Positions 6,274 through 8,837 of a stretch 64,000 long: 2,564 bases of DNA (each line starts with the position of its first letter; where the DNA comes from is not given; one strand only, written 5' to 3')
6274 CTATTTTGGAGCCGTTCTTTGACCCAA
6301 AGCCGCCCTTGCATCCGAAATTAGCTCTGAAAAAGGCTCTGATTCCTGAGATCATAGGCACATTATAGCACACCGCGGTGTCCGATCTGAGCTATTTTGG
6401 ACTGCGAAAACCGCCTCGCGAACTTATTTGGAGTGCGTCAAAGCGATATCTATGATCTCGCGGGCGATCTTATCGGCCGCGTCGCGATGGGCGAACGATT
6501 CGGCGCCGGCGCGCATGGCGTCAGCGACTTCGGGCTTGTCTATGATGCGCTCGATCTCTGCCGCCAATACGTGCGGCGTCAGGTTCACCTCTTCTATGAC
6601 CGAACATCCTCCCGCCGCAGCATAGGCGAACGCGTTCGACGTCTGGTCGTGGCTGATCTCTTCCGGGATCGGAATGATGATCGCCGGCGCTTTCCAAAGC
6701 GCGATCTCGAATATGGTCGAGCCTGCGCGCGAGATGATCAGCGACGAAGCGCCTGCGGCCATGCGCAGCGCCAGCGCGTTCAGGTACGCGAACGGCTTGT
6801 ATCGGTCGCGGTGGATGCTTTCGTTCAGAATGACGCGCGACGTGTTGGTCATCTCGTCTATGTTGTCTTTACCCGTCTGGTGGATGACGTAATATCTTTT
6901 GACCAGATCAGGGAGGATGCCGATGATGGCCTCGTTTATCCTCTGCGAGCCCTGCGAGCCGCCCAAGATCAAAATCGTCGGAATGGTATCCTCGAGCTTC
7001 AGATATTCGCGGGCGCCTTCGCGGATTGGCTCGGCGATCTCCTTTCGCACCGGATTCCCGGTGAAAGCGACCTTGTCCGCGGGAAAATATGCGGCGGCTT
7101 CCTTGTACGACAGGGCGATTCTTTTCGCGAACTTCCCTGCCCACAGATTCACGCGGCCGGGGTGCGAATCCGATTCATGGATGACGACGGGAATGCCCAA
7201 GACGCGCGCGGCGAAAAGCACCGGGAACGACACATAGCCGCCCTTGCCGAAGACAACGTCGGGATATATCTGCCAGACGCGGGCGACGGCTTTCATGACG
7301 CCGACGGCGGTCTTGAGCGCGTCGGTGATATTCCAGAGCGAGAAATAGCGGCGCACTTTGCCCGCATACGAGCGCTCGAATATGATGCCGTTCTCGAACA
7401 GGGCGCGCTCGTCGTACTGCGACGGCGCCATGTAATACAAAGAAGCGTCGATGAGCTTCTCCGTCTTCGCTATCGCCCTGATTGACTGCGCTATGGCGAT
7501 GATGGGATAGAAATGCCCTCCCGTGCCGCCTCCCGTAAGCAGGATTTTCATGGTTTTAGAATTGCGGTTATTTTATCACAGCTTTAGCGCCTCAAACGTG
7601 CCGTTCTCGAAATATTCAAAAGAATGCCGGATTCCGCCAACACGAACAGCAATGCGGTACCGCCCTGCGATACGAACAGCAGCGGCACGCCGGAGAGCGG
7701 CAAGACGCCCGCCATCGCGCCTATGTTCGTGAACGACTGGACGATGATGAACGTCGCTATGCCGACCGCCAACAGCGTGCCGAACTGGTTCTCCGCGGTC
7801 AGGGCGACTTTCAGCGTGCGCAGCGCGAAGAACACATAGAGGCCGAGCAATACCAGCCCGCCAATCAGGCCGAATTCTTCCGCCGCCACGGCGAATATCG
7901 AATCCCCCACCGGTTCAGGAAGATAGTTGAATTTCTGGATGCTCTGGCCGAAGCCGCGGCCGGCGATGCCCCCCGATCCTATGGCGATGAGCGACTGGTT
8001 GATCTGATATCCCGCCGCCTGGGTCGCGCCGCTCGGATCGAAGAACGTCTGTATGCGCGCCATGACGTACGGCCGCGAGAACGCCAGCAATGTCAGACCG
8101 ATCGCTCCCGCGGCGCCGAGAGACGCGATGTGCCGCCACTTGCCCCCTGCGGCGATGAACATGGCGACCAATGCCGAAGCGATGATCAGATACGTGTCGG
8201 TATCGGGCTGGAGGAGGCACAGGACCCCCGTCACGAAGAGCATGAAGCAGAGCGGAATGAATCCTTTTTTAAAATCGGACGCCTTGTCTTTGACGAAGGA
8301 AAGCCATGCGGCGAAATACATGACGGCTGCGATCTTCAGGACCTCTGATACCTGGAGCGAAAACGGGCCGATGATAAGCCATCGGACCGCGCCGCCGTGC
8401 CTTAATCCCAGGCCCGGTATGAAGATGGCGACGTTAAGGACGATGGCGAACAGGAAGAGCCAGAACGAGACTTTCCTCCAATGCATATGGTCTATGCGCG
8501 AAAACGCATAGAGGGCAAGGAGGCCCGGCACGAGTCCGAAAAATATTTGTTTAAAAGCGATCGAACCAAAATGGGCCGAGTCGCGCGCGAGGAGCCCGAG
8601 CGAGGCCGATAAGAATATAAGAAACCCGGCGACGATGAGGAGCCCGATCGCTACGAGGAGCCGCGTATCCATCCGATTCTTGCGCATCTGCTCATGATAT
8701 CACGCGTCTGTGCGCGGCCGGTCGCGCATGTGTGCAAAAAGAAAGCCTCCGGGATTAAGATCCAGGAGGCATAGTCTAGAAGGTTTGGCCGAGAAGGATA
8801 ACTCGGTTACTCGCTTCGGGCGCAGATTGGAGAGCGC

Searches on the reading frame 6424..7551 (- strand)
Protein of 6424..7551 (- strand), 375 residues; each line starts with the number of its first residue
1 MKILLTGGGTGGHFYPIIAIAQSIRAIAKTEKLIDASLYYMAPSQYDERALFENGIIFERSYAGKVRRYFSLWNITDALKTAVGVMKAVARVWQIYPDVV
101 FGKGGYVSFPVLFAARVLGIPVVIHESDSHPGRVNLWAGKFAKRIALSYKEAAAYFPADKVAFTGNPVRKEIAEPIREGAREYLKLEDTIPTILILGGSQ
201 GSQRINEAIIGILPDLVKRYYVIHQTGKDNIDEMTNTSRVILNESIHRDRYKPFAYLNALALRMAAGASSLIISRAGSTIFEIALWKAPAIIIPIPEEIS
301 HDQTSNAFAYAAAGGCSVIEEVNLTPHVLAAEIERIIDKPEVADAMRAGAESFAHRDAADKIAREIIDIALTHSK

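Call 80: search_protein_families(library=pfam, proteins=[window:6424-7551:-], max_evalue=0.01)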
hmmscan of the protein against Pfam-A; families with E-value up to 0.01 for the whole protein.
window:6424-7551:- (375 aa): 3 families
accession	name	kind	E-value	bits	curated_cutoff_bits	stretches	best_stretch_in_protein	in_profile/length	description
PF04101.22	Glyco_tran_28_C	-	1.5e-29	103.6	22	1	192-361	1-165/166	Glycosyltransferase family 28 C-terminal domain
PF03033.26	Glyco_transf_28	-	4e-27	95.4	26.2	1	3-146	1-138/139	Glycosyltransferase family 28 N-terminal domain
PF13579.12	Glyco_trans_4_4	-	0.0016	19.3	29.7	1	86-171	60-141/158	Glycosyl transferase 4-like domain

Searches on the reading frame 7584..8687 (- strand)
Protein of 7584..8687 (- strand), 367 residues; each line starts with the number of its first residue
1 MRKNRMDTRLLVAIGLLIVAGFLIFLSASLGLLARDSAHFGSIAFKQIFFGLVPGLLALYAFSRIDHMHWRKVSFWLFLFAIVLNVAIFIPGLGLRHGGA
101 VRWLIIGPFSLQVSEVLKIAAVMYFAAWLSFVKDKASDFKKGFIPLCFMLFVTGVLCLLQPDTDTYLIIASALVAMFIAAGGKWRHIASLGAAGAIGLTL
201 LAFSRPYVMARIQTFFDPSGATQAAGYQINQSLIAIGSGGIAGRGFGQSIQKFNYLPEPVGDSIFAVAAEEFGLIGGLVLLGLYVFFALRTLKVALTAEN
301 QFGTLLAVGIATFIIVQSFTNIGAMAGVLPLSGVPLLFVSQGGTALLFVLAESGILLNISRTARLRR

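Call 10: find_related_loci(query=window:7587-8687:-, collection=genome_contigs, flank=3000)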
Query window:7587-8687:- (367 aa) in genome_contigs; peptide patterns used: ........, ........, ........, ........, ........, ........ (x = any residue, [..] = any of these).
251 stretches matched a pattern; 209 encode a relative of the query (tblastn E <= 1e-3); the best 80 are kept; 80 distinct loci.
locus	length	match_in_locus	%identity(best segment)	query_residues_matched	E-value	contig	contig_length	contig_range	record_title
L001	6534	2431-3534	89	1-367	0e+0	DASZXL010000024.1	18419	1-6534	MAG TPA_asm: Candidatus Paceibacterota bacterium isolate SMAG_U6182 k141_451517, whole genome shotgun sequence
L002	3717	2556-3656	83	1-367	0e+0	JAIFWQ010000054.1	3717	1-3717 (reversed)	MAG: Candidatus Parcubacteria bacterium isolate viral-cat_56_12 PAFVLPS_2018_scaffold_151764, whole genome shotgun seque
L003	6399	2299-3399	81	1-367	0e+0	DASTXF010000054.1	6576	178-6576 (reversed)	MAG TPA_asm: Candidatus Paceibacterota bacterium isolate SMAG_U2407 k141_169789, whole genome shotgun sequence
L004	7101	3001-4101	74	1-367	4e-178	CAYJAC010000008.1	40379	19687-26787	MAG TPA_asm: uncultured Candidatus Saccharibacteria bacterium isolate ERP123247_co1_236 genome assembly, contig: NODE_56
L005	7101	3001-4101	71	1-367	5e-173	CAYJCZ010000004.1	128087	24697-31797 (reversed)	MAG TPA_asm: uncultured Candidatus Saccharibacteria bacterium isolate ERP123247_co1_110 genome assembly, contig: NODE_60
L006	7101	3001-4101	70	1-367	8e-172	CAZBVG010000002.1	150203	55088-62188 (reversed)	MAG TPA_asm: uncultured Candidatus Saccharibacteria bacterium isolate SRP133034_co1_261 genome assembly, contig: NODE_30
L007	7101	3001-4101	73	1-367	2e-169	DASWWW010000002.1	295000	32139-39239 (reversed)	MAG TPA_asm: Candidatus Paceibacterota bacterium isolate SMAG_U3666 k141_606156, whole genome shotgun sequence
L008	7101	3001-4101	69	1-367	4e-165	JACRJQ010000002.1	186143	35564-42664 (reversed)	MAG: Candidatus Taylorbacteria bacterium isolate NC_groundwater_1833_Pr3_B-0.1um_56_22 SR-2_scaffold_141_71709, whole ge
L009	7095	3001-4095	68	3-367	8e-157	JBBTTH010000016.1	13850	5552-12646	MAG: Patescibacteria group bacterium isolate H32-bin108_1 H32_bin108_1_000000000016, whole genome shotgun sequence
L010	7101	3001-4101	66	1-367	8e-154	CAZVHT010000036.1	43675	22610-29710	MAG TPA_asm: uncultured Candidatus Saccharibacteria bacterium isolate binchicken_co203_588 genome assembly, contig: k141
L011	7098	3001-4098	70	2-367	1e-168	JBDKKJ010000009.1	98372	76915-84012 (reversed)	MAG: Candidatus Parcubacteria bacterium isolate gunnisonriver_2019_sw_WHONDRS-S19S_0062_B_bin.4 scaffold_1291334, whole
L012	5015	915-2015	66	1-367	2e-152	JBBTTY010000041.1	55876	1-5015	MAG: Patescibacteria group bacterium isolate H51-bin043_1 H51_bin043_1_000000000041, whole genome shotgun sequence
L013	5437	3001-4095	68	3-367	3e-151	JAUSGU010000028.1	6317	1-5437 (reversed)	MAG: bacterium isolate E14_metabat.bin.148 E14_k141_1215949, whole genome shotgun sequence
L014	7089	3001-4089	62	1-361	7e-146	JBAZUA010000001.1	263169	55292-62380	MAG: Candidatus Paceibacterota bacterium isolate SO_2017_GW1_216 NODE_348_length_263169_cov_1.841337_OW334_2017, whole g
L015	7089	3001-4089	62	1-361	8e-136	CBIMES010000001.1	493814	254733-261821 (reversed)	MAG TPA_asm: uncultured bacterium isolate SRR16817029_binner123_Refined_20 genome assembly, contig: ERZ27393973.5, whole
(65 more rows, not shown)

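Call 28: find_related_loci(query=window:7587-8687:-, collection=metagenome_contigs, flank=2000)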
Query window:7587-8687:- (367 aa) in metagenome_contigs; peptide patterns used: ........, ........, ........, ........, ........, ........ (x = any residue, [..] = any of these).
384 stretches matched a pattern; 213 encode a relative of the query (tblastn E <= 1e-3); the best 80 are kept; 80 distinct loci.
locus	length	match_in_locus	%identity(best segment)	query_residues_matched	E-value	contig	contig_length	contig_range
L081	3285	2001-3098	74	1-366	0e+0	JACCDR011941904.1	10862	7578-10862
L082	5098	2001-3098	74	1-366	0e+0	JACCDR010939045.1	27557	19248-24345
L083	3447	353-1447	72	1-365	7e-179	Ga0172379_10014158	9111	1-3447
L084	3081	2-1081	72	8-367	3e-175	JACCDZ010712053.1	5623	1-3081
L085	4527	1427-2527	69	1-367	3e-167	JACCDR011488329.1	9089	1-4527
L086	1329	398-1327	80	1-310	0e+0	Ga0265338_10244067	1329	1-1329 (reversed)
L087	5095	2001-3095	68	3-367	5e-157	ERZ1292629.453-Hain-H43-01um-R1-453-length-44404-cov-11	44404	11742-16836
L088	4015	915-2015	66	1-367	1e-153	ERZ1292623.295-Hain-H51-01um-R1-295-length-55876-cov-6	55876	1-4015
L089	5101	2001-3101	64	1-367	7e-152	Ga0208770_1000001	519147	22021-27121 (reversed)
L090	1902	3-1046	70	20-367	2e-160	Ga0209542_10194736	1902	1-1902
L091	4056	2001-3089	62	1-361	5e-149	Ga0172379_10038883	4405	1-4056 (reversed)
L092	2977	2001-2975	67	1-325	2e-147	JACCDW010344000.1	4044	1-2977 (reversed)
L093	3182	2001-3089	63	1-361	9e-139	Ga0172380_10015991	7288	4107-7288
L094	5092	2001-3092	52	1-364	4e-123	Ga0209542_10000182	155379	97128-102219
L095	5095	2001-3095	54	1-365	4e-122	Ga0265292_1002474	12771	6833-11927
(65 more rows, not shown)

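Call 36: find_encoding_contigs(protein=window:7584-8687:-, flank=1500, max_places=10)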
Protein window:7584-8687:- (367 aa): no gene with exactly this product is on record in the collection.

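Call 37: find_homologous_proteins(query=window:7587-8687:-, max_evalue=1e-100)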
Query window:7587-8687:- (367 aa): 2917 proteins with E <= 1e-100 among 8000 candidates; the best 120 are listed.
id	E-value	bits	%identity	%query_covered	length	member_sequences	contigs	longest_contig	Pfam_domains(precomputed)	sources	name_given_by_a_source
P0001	6.8e-224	761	100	99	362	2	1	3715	PF01098.25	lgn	-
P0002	4.3e-203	693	90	99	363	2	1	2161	PF01098.25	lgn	-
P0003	1.8e-194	664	83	100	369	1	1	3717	PF01098.25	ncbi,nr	ncbi:putative lipid II flippase FtsW [Candidatus Parcubacteria bacterium]|nr:putative lipid II flipp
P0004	1.4e-191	655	83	100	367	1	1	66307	PF01098.25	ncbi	-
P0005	6.2e-190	649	81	100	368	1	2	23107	PF01098.25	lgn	-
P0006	3.8e-189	647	81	100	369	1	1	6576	PF01098.25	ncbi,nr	ncbi:MAG TPA: putative peptidoglycan glycosyltransferase FtsW [Candidatus Paceibacterota bacterium]|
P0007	4.1e-189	647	82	100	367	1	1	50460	PF01098.25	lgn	-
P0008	3.2e-187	640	81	100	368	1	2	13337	PF01098.25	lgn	-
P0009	7.2e-185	633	82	99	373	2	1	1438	PF01098.25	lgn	-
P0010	5.1e-182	623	80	100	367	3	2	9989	PF01098.25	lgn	-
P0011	6.1e-181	620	79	100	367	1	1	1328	PF01098.25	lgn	-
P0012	7.6e-179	613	79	100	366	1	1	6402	PF01098.25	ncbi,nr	ncbi:MAG: cell division protein FtsW [Patescibacteria group bacterium]|nr:cell division protein FtsW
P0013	1.0e-177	609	79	99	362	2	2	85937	PF01098.25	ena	-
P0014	2.0e-177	608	78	99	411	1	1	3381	PF01098.25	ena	-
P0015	2.2e-177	608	78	100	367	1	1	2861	PF01098.25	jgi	jgi:cell division protein FtsW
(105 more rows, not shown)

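Call 38: find_encoding_contigs(protein=P0001, flank=1500, max_places=4)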
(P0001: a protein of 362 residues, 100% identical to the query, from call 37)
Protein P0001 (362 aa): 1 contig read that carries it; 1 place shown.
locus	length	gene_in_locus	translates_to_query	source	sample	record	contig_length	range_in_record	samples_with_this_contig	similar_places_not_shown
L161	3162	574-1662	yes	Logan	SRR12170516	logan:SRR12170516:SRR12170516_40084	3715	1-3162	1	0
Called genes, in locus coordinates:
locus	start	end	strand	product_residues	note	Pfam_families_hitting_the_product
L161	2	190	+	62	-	?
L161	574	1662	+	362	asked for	PF01098:FTSW_RODA_SPOVE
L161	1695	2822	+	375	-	PF03033:Glyco_transf_28, PF04101:Glyco_tran_28_C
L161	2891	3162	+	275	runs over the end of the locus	?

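Call 39: find_encoding_contigs(protein=P0002, flank=1500, max_places=4)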
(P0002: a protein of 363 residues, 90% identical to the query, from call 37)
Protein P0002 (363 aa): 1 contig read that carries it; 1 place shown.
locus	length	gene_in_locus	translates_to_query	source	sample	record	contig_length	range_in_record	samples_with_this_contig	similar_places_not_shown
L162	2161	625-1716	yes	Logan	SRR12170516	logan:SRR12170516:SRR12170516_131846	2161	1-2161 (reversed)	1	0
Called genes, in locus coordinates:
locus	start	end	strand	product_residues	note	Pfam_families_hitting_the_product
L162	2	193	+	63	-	?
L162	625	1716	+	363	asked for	PF01098:FTSW_RODA_SPOVE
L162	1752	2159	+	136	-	?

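Call 40: find_encoding_contigs(protein=P0004, flank=1500, max_places=4)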
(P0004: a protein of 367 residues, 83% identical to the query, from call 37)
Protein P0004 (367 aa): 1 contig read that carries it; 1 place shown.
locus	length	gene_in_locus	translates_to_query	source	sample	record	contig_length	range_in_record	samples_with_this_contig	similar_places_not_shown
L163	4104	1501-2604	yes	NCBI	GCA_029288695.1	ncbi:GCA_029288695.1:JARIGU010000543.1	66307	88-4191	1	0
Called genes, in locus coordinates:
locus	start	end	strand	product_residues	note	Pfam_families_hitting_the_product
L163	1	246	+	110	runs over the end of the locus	?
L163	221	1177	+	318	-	PF00768:Peptidase_S11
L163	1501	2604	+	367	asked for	PF01098:FTSW_RODA_SPOVE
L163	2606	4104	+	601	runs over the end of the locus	PF00664:ABC_membrane, PF00005:ABC_tran, PF13304:AAA_21 (faint)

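Call 41: find_encoding_contigs(protein=P0005, flank=1500, max_places=4)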
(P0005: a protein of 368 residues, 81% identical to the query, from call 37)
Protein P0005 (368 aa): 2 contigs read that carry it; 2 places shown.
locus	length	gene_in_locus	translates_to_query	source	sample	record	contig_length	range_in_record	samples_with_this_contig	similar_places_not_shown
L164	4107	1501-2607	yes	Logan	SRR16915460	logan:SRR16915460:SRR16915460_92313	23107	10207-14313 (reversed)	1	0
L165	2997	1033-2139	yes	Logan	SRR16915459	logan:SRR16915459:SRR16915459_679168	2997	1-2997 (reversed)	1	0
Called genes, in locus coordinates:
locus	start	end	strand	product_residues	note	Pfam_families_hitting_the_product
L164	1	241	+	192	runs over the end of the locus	PF04079:SMC_ScpB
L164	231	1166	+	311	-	PF00768:Peptidase_S11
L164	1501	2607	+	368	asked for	PF01098:FTSW_RODA_SPOVE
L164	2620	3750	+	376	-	PF03033:Glyco_transf_28, PF04101:Glyco_tran_28_C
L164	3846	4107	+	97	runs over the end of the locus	-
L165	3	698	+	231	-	?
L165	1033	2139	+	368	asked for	PF01098:FTSW_RODA_SPOVE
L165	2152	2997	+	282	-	?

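Call 42: find_encoding_contigs(protein=P0007, flank=1500, max_places=4)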
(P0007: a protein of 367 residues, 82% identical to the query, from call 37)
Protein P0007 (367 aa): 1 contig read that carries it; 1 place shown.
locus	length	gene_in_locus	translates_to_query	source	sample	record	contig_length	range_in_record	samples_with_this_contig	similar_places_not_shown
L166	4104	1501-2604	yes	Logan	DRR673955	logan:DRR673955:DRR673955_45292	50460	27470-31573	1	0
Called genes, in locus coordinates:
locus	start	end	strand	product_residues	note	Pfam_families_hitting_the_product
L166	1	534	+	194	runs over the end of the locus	PF04079:SMC_ScpB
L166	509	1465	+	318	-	PF00768:Peptidase_S11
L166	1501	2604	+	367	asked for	PF01098:FTSW_RODA_SPOVE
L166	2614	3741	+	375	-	PF03033:Glyco_transf_28, PF04101:Glyco_tran_28_C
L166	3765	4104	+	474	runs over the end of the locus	PF00749:tRNA-synt_1c, PF19269:Anticodon_2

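Call 43: find_encoding_contigs(protein=P0008, flank=1500, max_places=4)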
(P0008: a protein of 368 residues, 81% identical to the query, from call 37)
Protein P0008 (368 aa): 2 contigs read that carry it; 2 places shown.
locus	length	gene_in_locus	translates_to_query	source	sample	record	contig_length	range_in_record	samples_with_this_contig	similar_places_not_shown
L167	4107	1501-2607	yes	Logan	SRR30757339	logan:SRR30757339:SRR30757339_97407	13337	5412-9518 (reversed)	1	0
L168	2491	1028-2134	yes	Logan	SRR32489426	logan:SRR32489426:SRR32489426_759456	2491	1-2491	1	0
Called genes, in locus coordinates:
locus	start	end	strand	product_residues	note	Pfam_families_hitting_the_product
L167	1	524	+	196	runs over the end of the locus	PF04079:SMC_ScpB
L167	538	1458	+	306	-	PF00768:Peptidase_S11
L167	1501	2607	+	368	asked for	PF01098:FTSW_RODA_SPOVE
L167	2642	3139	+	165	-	PF02861:Clp_N (faint)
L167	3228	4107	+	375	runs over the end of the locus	PF03033:Glyco_transf_28, PF04101:Glyco_tran_28_C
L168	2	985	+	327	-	?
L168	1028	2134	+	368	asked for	PF01098:FTSW_RODA_SPOVE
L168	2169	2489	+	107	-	?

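Call 44: find_encoding_contigs(protein=P0010, flank=1500, max_places=4)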
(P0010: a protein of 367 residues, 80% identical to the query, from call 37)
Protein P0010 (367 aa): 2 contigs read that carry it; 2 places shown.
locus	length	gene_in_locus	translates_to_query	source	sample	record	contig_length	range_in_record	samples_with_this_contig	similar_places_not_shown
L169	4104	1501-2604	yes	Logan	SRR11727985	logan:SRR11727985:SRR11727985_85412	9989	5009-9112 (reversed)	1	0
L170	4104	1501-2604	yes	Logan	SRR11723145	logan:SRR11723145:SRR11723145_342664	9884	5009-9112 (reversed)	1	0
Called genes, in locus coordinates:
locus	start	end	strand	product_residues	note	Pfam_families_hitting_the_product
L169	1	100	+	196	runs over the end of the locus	PF04079:SMC_ScpB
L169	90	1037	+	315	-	PF00768:Peptidase_S11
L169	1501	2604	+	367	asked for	PF01098:FTSW_RODA_SPOVE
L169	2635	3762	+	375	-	PF03033:Glyco_transf_28, PF04101:Glyco_tran_28_C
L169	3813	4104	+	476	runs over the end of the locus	PF00749:tRNA-synt_1c, PF19269:Anticodon_2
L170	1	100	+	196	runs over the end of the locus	PF04079:SMC_ScpB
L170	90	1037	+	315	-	PF00768:Peptidase_S11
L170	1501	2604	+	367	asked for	PF01098:FTSW_RODA_SPOVE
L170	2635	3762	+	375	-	PF03033:Glyco_transf_28, PF04101:Glyco_tran_28_C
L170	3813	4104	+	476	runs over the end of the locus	PF00749:tRNA-synt_1c, PF19269:Anticodon_2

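Call 45: find_encoding_contigs(protein=P0012, flank=1500, max_places=4)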
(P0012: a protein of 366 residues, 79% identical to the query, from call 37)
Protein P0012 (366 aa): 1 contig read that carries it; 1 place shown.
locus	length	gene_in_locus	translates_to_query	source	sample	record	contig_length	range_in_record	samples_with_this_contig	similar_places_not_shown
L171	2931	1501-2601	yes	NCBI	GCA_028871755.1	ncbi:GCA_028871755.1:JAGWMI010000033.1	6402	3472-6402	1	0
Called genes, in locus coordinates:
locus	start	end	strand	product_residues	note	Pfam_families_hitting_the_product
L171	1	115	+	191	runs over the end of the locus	PF04079:SMC_ScpB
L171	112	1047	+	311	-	PF00768:Peptidase_S11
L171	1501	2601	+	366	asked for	PF01098:FTSW_RODA_SPOVE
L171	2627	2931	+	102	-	PF03033:Glyco_transf_28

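Call 80: search_protein_families(library=pfam, proteins=[L014:1600-2901:+], max_evalue=0.01)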
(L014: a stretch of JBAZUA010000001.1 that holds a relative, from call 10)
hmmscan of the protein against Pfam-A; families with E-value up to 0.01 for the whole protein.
L014:1600-2901:+ (433 aa): 0 families
